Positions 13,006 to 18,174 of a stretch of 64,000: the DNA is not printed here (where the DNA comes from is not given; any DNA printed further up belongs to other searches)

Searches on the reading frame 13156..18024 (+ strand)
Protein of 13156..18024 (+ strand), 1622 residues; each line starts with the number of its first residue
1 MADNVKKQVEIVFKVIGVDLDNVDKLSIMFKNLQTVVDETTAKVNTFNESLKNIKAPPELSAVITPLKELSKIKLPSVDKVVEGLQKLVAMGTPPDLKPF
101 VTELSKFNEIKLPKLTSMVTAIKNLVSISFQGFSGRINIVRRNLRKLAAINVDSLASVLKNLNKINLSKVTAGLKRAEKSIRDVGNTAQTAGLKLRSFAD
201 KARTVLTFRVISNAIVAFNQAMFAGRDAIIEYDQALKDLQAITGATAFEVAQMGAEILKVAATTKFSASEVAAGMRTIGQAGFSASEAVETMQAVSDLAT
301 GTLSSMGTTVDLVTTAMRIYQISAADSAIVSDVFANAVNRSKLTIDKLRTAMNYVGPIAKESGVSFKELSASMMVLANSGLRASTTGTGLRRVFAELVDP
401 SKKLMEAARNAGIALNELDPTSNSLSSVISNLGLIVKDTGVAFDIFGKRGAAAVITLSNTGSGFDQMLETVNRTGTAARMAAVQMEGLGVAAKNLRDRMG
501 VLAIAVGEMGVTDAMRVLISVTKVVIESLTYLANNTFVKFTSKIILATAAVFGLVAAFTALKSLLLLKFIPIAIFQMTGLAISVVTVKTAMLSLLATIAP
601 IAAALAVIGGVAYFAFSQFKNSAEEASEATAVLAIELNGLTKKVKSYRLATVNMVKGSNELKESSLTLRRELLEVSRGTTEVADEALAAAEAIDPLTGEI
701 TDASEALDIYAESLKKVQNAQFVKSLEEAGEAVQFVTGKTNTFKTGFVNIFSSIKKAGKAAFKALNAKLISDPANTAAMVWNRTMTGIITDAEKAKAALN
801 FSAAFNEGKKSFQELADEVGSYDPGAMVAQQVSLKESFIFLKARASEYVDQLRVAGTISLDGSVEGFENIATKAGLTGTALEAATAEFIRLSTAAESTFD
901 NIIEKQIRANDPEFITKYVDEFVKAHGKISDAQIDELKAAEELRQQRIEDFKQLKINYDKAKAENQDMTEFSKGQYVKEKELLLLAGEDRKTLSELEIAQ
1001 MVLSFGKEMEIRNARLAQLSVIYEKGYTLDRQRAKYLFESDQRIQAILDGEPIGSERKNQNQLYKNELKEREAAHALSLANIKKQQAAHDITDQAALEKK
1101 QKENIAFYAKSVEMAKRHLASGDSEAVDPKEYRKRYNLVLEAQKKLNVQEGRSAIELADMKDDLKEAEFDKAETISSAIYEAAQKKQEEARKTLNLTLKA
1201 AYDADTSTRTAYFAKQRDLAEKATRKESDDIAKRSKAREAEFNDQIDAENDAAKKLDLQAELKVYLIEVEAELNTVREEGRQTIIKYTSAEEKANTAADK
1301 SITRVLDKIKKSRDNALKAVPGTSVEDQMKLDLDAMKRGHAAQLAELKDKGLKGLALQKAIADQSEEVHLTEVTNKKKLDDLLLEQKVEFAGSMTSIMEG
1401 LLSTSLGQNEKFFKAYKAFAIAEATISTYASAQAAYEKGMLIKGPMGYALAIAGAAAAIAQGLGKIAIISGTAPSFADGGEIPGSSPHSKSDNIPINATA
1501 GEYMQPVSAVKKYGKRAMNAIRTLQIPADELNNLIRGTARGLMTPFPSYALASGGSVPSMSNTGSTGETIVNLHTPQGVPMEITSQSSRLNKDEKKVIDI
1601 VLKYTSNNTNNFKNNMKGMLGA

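Call 38: search_protein_families(library=phrogs, max_evalue=0.00001, proteins=[window:13156-18024:+])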
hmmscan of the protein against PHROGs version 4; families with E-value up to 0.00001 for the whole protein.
window:13156-18024:+ (1622 aa): 19 families
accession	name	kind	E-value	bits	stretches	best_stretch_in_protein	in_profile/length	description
phrog_1533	-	tail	2.2e-57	195.6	1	116-742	153-746/1688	tail length tape measure protein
phrog_4704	-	tail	5.4e-55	188.2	1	21-560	52-554/625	tail length tape measure protein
phrog_991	-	tail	5.1e-51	174.5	1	144-825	205-825/1966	tail length tape measure protein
phrog_37649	-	tail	9e-51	173.3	1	212-606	440-819/2006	tail length tape measure protein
phrog_1272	-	tail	2.3e-42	145.9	1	37-889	86-920/1606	tail length tape measure protein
phrog_28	-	tail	4.1e-36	126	1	2-1353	93-1110/1228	tail length tape measure protein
phrog_38390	-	tail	1.4e-35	123.7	1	228-633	59-462/1029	tail length tape measure protein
phrog_9696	-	tail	1.1e-31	110.5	1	149-804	11-615/1415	tail length tape measure protein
phrog_167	-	tail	7.4e-30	104.5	1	42-937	173-893/1555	tail length tape measure protein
phrog_5218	-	unknown function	1.4e-26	94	1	162-718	170-756/1599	-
phrog_5493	-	tail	3.9e-25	89.4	1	166-415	12-256/1102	tail length tape measure protein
phrog_1293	-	tail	5.7e-25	88.4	1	33-551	96-524/1424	tail length tape measure protein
phrog_19074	-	unknown function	1.1e-23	84.1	1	224-488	150-422/1384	-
phrog_16692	-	unknown function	4.8e-17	62.7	1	171-416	108-370/1107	-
phrog_58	-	tail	7.3e-17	62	1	21-626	214-659/1544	tail length tape measure protein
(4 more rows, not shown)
